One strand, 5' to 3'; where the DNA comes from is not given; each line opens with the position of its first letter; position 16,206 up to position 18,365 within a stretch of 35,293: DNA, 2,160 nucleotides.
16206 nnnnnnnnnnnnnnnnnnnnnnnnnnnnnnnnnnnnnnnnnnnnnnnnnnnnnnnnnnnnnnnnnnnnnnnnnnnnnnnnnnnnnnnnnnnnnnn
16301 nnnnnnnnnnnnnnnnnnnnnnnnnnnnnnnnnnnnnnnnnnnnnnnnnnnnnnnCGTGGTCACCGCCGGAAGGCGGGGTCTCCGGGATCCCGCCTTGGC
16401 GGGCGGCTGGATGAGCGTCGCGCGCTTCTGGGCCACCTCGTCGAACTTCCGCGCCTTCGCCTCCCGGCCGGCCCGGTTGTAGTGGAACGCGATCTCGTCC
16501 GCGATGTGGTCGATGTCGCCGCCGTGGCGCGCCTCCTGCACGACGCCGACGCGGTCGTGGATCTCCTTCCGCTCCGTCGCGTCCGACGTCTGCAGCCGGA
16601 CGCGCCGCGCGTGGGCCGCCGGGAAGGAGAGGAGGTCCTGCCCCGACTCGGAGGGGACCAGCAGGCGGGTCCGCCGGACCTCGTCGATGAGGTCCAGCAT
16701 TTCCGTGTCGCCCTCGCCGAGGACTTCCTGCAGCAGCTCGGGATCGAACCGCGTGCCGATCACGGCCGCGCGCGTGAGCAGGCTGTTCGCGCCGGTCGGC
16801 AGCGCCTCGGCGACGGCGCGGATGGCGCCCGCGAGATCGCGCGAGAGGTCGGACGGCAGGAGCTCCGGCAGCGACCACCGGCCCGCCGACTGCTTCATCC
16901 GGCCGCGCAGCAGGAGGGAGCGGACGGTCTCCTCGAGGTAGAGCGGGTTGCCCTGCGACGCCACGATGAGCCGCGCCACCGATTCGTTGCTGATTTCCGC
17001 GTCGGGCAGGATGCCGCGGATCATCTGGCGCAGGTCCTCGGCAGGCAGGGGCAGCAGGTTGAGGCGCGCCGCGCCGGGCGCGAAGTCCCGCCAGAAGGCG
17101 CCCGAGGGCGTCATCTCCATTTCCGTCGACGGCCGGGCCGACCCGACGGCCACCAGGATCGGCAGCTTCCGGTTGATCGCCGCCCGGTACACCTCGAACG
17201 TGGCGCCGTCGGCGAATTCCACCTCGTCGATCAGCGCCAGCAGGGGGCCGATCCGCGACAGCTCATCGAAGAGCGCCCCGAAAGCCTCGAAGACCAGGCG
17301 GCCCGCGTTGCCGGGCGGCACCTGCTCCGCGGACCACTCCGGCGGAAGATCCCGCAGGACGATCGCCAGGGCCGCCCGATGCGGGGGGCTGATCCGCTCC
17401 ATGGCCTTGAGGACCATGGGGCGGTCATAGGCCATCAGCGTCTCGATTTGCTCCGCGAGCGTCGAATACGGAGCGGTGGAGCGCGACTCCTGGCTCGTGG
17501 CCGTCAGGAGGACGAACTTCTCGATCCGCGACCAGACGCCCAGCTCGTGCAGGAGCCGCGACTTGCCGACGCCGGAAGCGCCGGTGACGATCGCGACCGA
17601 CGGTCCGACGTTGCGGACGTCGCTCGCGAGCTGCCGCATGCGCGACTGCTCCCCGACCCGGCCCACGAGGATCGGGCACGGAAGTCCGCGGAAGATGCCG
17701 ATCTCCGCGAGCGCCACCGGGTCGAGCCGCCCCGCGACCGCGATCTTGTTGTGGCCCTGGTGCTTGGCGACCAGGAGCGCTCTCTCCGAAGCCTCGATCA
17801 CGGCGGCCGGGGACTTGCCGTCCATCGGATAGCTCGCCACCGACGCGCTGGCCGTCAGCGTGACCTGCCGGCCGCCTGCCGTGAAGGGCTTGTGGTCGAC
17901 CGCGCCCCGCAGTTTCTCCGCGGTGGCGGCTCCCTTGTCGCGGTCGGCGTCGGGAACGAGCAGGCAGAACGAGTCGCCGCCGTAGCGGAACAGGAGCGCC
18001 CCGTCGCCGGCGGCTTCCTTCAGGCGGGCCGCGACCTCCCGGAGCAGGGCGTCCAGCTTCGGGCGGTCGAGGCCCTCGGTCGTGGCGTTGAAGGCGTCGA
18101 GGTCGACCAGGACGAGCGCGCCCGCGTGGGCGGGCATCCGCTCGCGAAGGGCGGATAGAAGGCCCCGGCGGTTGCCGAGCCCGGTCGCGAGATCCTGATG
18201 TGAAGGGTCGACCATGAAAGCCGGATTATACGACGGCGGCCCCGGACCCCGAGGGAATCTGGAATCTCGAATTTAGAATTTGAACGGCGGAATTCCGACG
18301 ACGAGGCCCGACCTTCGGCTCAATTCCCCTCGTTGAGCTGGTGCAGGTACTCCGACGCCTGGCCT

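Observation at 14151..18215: Giant STAND-like protein with a degenerate GGDEF (GGDSF) N-terminal domain and a HEAT-repeat C-terminus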

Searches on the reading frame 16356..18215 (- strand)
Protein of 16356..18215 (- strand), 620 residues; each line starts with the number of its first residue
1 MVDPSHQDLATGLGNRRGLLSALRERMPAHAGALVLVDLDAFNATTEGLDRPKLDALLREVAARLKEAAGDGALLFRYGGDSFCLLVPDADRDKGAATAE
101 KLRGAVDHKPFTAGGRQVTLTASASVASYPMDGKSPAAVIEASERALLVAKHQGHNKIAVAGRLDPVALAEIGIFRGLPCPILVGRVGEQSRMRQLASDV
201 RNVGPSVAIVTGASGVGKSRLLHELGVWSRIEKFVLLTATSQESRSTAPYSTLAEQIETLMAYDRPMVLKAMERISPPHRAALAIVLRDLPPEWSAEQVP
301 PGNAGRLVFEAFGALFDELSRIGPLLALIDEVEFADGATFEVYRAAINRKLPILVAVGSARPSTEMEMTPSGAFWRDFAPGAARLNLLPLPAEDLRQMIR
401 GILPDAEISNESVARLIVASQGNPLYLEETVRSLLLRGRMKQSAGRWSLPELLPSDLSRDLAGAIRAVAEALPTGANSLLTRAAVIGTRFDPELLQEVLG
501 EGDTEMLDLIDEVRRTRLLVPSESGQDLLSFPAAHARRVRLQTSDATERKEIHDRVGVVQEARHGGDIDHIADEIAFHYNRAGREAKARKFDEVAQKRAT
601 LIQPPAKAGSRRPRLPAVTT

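Call 36: predict_structure(alignment_id=A2)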
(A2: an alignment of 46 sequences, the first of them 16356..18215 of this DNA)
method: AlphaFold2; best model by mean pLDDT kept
length: 620 residues; sequences in the alignment: 46
mean_pLDDT: 89.3   pTM: 0.84
mean pLDDT of the five models: 89.3, 88.0, 85.8, 85.7, 85.4
residues with pLDDT >= 90: 397; 70-90: 194; 50-70: 22; < 50: 7
segments of 3 or more residues with pLDDT < 50: 608-614
pLDDT, mean of each block of 10 residues (from residue 1): 78 88 85 95 89 92 93 85 93 95 94 89 95 85 89 92 79 75 92 96 94 93 94 95 93 94 91 95 91 81 91 98 97 95 95 95 84 87 92 95 87 96 96 91 79 93 95 91 92 88 74 84 74 91 93 95 84 95 96 93 72 51
secondary structure, 60 per line:
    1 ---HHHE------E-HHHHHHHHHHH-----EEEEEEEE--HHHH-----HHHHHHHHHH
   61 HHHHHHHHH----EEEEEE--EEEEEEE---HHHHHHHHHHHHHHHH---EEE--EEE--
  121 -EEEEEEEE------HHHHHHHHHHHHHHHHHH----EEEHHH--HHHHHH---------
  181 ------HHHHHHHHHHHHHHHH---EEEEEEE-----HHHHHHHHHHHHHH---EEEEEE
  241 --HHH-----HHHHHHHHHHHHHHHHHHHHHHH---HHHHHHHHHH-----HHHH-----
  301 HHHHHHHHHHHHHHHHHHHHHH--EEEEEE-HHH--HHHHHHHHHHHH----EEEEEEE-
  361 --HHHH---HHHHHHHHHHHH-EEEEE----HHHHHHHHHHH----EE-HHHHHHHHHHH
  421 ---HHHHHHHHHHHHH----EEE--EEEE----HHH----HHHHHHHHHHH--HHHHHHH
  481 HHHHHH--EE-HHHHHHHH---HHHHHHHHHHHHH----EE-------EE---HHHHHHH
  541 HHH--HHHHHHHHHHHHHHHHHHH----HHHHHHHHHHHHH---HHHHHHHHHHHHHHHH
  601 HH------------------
elements in order: H16-26 E32-39 H42-45 H51-69 E74-79 E82-88 H92-107 E111-113 E116-118 E122-129 H136-153 E158-160 H166-171 H187-202 E206-212 H218-231 E235-240 H251-273 H277-286 H292-295 H301-322 E325-330 H337-348 E353-359 H363-366 H370-381 E383-387 H392-402 H410-420 H424-436 E441-443 E446-449 H461-471 H474-486 H492-499 H503-515 H534-543 H546-564 H569-581 H585-602
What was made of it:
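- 17745..18200 (-): Degenerate GGDEF domain (aa 6-157). AF2 model pLDDT 89 (call 36).
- On GGDEF domain superfamily (PF00990): AF2 pLDDT 89 (call 36).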

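Call 41: fold_search(model_id=the predicted structure, library=pdb)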
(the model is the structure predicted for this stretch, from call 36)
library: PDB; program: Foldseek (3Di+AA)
matches with E <= 10: 1538; with E <= 0.001: 302
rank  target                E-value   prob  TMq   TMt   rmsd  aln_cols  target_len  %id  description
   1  5m3c_B                1.9e-11  1.00  0.25  0.36  20.0       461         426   18  Structure of the hybrid domain (GGDEF-EAL) of PA0575 from Pseudomonas aeruginosa PAO1 at 2.8 Ang. with GTP and Ca2+ bo (released 2017-12-20)
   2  4rnf                  1.3e-10  1.00  0.23  0.34  20.4       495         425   20  PaMorA tandem diguanylate cyclase - mutant phosphodiesterase, apo form (released 2014-11-19)
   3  4rnh                  1.5e-09  1.00  0.23  0.33  19.2       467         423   18  PaMorA tandem diguanylate cyclase - phosphodiesterase, c-di-GMP complex (released 2014-11-19)
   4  5m3c_A                1.6e-09  1.00  0.23  0.34  20.5       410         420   18  Structure of the hybrid domain (GGDEF-EAL) of PA0575 from Pseudomonas aeruginosa PAO1 at 2.8 Ang. with GTP and Ca2+ bo (released 2017-12-20)
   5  5xgd                  1.8e-09  1.00  0.24  0.27  18.4       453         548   17  Crystal structure of the PAS-GGDEF-EAL domain of PA0861 from Pseudomonas aeruginosa in complex with GTP (released 2017-12-20)
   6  4zmm_A                2.8e-09  1.00  0.23  0.84   2.7       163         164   26  GGDEF domain of Dcsbis complexed with c-di-GMP (released 2016-05-04)
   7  5xgb                  3.9e-09  1.00  0.24  0.27  21.9       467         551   16  Crystal structure of the PAS-GGDEF-EAL domain of PA0861 from Pseudomonas aeruginosa (released 2017-12-20)
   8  3ign                  4.1e-09  1.00  0.24  0.84   2.3       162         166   25  Crystal Structure of the GGDEF domain from Marinobacter aquaeolei diguanylate cyclase complexed with c-di-GMP - Northeas (released 2009-08-11)
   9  6mfv_A                6.9e-09  1.00  0.40  0.39   6.5       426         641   13  Crystal structure of the Signal Transduction ATPase with Numerous Domains (STAND) protein with a tetratricopeptide rep (released 2019-02-20)
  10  4zmm_B                1.0e-08  1.00  0.23  0.81   3.5       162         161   25  GGDEF domain of Dcsbis complexed with c-di-GMP (released 2016-05-04)
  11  7e6g_B                1.4e-08  1.00  0.24  0.56   2.0       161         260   28  Crystal structure of diguanylate cyclase SiaD in complex with its activator SiaC from Pseudomonas aeruginosa (released 2021-09-22)
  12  4wxw                  1.7e-08  1.00  0.23  0.77   3.4       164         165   29  SadC (323-487) from Pseudomonas aeruginosa PAO1 (released 2015-11-18)
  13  5xge                  1.8e-08  1.00  0.24  0.27  18.8       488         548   16  Crystal structure of the PAS-GGDEF-EAL domain of PA0861 from Pseudomonas aeruginosa in complex with cyclic di-GMP (released 2017-12-20)
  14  4zvf                  1.9e-08  1.00  0.23  0.81   2.8       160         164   24  Crystal structure of GGDEF domain of the E. coli DosC - form II (GTP-alpha-S-bound) (released 2015-11-11)
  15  9t28                  3.2e-08  1.00  0.23  0.77   3.9       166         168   26  WspR response regulator with crystallization epitope mutations G306D:G308D (released 2025-12-10)
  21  4m9s_B                4.8e-08  1.00  0.26  0.30  18.2       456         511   16  crystal structure of CED-4 bound CED-3 fragment (released 2013-10-23)
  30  3icl_A                8.8e-08  1.00  0.24  0.86   2.0       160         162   29  X-Ray Structure of Protein (EAL/GGDEF domain protein) from M.capsulatus, Northeast Structural Genomics Consortium Targ (released 2009-08-04)
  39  3shf                  1.1e-07  1.00  0.42  0.25   7.6       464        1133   15  Crystal structure of the R265S mutant of full-length murine Apaf-1 (released 2011-08-24)
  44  4iob                  1.4e-07  1.00  0.24  0.87   2.0       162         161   24  Crystal structure of the GGDEF domain of PA1120 (YfiN or TpbB) from Pseudomonas aeruginosa at 2.7 Ang. (released 2013-12-04)
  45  4m9s_A                1.4e-07  1.00  0.26  0.31  18.1       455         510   17  crystal structure of CED-4 bound CED-3 fragment (released 2013-10-23)
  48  3sfz                  1.7e-07  1.00  0.41  0.24   9.3       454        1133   16  Crystal structure of full-length murine Apaf-1 (released 2011-08-24)
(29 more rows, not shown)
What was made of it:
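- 16416..17660 (-): STAND nucleotide-binding oligomerisation core (aa 186-600): P-loop NTPase, helical domain with the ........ motif, winged helix and arm. Foldseek hits to STAND protein 6mfv, Apaf-1 3shf/3sfz and CED-4 (call 41).
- On GGDEF domain superfamily (PF00990): Foldseek TM 0.8-0.87 and rmsd ~2 A to isolated GGDEF domains 4iob, 3icl, 3ign and 4zmm (call 41).
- On STAND NTPases, AAA_16/MalT clade: Foldseek hits to 6mfv (TMq 0.40 over 426 columns), Apaf-1 3shf/3sfz and CED-4 4m9s (call 41).
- Closest known: MalT and PH0952-type STAND ATPases. Same: It is the best non-GGDEF structural match (call 41).
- The fold is fully intact (calls 36, 41).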

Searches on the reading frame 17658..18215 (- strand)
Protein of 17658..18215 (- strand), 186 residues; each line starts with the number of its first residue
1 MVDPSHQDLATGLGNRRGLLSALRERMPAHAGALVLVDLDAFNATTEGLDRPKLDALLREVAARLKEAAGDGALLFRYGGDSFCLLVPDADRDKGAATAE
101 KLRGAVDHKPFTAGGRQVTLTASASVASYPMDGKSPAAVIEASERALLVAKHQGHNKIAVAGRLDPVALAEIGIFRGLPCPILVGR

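Call 14: search_solved_structures(query=window:17658-18215:-, max_evalue=0.001, show_alignments=5)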
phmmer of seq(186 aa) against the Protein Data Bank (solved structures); distinct sequences matched with E-value up to 0.001: 50.
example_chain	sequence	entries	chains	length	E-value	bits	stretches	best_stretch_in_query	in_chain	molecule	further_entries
5m3c_A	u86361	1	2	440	5.5e-17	65.6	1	6-160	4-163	Diguanylate cyclase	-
3icl_A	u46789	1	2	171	5.9e-16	62.3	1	8-157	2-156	EAL/GGDEF domain protein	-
6d9m_A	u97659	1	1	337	1e-14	58.3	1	7-159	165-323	Fusion protein of Endolysin,Response receiver sensor diguanylate cyclase, GAF domain-conta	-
4rnh_A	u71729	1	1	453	3.6e-13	53.2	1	32-158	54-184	Motility regulator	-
4rnf_A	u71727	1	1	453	3.6e-13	53.2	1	32-158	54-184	Motility regulator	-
9g86_A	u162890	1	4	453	7e-13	52.3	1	8-158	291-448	Response regulator PleD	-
9g85_A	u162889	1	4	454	7e-13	52.3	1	8-158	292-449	Response regulator PleD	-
1w25_A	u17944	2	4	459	7.7e-13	52.1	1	8-159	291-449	STALKED-CELL DIFFERENTIATION CONTROLLING PROTEIN | RESPONSE REGULATOR PLED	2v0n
2wb4_A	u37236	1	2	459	7.7e-13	52.1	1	8-159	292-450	DIGUANYLATE CYCLASE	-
5xgb_A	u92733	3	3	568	1.3e-12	51.4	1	7-163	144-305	Uncharacterized protein | Uncharacterized protein PA0861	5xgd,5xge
4zve_A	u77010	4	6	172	1.7e-12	51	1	8-159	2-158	Diguanylate cyclase DosC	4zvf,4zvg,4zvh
7e6g_A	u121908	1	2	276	1.9e-12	50.9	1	4-165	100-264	Putative GGDEF domain protein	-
4wxw_A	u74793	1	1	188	4.9e-12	49.5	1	8-158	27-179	Uncharacterized protein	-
8wcn_A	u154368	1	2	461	5.4e-12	49.4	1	6-163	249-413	Diguanylate cyclase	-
4wxo_A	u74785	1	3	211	5.8e-12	49.3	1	8-158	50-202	Uncharacterized protein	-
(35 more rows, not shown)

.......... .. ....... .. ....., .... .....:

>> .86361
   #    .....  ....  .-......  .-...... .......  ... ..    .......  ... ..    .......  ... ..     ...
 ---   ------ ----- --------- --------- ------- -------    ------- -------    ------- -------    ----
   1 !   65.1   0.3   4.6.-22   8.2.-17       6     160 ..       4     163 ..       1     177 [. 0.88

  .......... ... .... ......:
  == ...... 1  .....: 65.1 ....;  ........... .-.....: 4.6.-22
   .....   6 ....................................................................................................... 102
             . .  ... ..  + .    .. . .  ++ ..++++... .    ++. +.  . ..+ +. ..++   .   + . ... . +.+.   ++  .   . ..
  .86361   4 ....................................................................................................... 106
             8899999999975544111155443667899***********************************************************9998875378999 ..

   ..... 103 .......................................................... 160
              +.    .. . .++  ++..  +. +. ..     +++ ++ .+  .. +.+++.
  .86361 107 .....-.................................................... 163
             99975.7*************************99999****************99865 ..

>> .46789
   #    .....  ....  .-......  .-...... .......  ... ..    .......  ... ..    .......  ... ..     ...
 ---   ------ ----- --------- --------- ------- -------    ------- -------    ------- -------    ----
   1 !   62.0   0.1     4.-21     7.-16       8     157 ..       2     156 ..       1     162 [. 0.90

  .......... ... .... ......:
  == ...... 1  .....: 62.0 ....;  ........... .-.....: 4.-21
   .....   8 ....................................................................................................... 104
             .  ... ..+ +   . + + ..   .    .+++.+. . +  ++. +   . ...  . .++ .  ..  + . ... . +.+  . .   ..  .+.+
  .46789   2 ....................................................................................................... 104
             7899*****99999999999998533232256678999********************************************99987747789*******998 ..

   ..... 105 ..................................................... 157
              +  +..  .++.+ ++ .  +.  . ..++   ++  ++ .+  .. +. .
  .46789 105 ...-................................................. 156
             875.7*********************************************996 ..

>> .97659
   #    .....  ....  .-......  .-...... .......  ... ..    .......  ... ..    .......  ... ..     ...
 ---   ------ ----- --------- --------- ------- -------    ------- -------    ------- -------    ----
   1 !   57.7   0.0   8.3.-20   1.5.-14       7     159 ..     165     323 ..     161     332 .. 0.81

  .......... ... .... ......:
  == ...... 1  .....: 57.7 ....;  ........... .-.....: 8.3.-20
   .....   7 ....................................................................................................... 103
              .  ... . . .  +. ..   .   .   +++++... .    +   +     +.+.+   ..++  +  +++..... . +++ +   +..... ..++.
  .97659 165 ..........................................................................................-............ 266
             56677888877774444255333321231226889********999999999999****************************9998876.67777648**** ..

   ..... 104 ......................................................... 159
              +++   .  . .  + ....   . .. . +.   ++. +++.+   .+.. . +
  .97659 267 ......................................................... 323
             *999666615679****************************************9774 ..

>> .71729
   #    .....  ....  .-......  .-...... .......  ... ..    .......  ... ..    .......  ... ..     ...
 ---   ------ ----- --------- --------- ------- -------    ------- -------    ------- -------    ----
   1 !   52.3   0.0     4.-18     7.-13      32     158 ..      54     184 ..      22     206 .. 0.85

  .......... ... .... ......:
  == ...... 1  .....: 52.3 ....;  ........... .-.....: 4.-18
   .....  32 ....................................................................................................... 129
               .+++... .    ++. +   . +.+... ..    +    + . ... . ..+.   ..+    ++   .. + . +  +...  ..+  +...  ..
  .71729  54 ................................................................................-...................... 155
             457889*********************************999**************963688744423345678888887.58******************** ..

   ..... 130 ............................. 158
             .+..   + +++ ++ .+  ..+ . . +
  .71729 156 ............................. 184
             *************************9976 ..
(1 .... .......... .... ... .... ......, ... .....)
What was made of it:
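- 17745..18200 (-): PDB sequence hits to PA0575, PleD, WspR and DosC (call 14).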
